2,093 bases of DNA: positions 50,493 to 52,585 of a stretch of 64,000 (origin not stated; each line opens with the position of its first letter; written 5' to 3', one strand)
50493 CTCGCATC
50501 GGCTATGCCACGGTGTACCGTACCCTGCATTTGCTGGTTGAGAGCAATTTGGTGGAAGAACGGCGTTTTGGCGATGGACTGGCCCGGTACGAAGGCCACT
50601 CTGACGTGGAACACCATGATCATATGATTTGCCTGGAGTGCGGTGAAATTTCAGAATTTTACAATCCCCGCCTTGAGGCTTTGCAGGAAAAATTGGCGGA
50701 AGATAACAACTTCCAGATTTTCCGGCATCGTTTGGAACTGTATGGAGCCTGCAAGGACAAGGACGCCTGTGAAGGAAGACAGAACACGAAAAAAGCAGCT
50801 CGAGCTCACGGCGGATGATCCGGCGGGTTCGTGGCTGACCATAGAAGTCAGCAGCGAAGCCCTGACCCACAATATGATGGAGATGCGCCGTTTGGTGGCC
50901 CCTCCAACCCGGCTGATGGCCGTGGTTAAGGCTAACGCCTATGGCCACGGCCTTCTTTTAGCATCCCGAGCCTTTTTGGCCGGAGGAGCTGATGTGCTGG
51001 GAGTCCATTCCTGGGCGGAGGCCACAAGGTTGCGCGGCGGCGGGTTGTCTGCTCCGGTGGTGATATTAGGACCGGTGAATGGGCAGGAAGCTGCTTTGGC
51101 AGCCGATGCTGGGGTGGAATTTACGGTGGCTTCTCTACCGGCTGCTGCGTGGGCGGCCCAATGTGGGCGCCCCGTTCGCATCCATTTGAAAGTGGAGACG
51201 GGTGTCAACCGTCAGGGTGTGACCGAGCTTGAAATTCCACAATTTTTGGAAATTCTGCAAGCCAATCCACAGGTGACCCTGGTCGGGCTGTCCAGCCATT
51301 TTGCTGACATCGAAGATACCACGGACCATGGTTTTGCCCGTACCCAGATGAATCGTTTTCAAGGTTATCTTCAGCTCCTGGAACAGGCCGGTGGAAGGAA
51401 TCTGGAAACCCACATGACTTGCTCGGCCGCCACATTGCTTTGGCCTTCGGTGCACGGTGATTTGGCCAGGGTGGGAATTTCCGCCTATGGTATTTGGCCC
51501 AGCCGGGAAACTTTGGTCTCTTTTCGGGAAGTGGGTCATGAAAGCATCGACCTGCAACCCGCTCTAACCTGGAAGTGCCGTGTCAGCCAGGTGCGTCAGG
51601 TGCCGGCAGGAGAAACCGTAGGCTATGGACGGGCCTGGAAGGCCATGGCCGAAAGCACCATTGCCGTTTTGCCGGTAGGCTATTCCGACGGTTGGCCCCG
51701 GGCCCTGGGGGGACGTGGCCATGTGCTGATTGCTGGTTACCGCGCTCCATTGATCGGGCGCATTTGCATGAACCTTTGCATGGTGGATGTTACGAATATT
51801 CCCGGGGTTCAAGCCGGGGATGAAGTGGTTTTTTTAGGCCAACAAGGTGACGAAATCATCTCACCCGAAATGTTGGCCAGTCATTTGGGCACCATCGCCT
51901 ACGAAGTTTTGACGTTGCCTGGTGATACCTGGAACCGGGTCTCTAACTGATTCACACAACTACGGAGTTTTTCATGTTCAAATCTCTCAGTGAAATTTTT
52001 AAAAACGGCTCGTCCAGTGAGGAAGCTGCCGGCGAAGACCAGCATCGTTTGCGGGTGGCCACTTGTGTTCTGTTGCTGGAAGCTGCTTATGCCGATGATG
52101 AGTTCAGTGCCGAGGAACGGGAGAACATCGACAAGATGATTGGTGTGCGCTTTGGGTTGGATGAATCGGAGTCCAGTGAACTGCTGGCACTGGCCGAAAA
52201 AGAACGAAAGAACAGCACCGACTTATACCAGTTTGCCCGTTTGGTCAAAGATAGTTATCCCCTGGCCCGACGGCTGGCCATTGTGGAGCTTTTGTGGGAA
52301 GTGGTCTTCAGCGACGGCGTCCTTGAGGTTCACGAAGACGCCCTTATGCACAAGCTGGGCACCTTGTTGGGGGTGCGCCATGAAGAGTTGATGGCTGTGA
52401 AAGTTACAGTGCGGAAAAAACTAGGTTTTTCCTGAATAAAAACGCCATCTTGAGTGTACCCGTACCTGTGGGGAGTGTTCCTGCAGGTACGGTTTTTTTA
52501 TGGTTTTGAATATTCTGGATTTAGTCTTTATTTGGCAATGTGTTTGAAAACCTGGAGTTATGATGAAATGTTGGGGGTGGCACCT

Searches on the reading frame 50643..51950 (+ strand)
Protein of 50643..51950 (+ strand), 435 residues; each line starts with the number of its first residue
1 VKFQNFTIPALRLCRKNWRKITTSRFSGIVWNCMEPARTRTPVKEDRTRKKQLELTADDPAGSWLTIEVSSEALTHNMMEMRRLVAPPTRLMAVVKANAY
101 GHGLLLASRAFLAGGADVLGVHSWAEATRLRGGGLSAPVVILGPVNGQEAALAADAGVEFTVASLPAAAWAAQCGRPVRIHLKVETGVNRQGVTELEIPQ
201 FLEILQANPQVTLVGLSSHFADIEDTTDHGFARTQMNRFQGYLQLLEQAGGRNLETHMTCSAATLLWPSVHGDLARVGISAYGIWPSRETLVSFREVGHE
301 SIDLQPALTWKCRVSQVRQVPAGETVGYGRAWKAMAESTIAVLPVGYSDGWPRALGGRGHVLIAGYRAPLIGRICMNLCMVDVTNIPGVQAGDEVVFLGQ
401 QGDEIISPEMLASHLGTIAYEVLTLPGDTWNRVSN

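Call 12: search_protein_families(library=pfam, proteins=[window:50643-51950:+], max_evalue=0.001)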
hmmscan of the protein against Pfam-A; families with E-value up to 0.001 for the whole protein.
window:50643-51950:+ (435 aa): 2 families
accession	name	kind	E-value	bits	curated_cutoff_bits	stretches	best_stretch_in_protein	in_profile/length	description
PF01168.26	Ala_racemase_N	-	2.5e-56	191.3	24.1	1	69-284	1-218/220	Alanine racemase, N-terminal domain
PF00842.27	Ala_racemase_C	-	1.3e-43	148.1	25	1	307-433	1-126/127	Alanine racemase, C-terminal domain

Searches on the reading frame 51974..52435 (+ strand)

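Call 12: search_protein_families(library=pfam, proteins=[window:51974-52435:+], max_evalue=0.001)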
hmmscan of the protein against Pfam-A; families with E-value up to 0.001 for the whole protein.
window:51974-52435:+ (153 aa): 1 family
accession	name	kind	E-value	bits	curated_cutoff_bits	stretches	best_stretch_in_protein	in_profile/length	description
PF05099.18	TerB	-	5e-29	101.4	24.4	1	28-142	2-116/118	Tellurite resistance protein TerB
